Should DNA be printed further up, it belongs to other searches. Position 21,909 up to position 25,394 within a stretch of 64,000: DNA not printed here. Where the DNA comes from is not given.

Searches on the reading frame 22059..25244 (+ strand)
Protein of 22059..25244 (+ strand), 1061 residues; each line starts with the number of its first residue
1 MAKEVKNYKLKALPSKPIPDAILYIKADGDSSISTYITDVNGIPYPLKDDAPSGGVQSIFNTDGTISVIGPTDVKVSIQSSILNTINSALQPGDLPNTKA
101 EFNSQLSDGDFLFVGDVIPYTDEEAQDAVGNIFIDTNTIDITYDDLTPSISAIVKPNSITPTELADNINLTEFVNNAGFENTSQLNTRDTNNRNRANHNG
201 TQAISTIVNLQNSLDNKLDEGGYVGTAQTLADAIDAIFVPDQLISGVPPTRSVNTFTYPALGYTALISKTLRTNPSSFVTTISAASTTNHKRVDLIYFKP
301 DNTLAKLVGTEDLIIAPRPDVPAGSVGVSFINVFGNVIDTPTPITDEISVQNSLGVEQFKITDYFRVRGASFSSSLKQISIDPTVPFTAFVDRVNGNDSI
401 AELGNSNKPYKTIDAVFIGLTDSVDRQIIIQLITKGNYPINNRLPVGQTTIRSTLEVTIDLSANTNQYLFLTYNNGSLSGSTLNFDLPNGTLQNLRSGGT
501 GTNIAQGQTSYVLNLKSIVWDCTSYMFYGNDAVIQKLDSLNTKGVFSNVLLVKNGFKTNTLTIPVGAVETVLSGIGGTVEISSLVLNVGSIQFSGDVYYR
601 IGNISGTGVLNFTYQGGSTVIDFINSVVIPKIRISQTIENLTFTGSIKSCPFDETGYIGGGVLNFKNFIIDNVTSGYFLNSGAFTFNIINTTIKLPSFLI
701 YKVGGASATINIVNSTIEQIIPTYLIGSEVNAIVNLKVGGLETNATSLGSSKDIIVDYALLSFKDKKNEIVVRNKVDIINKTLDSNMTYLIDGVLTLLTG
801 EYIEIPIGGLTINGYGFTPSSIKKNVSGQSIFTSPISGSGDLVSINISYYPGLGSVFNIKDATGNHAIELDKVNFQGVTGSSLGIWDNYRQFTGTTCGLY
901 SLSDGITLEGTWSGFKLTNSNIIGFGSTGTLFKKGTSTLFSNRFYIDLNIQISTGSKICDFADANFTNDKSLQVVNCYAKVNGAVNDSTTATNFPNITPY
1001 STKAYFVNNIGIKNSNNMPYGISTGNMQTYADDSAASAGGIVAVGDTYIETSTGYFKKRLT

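Call 70: search_protein_families(library=pfam, proteins=[window:22059-25244:+], max_evalue=0.001)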
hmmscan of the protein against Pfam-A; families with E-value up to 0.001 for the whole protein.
window:22059-25244:+ (1061 aa): 0 families

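Call 71: search_protein_families(library=phrogs, proteins=[window:22059-25244:+], max_evalue=0.00001)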
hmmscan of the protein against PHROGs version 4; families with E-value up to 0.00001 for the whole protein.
window:22059-25244:+ (1061 aa): 1 family
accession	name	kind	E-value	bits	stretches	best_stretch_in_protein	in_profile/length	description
phrog_16509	-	unknown function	1.8e-34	120.3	1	764-1019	15-270/414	-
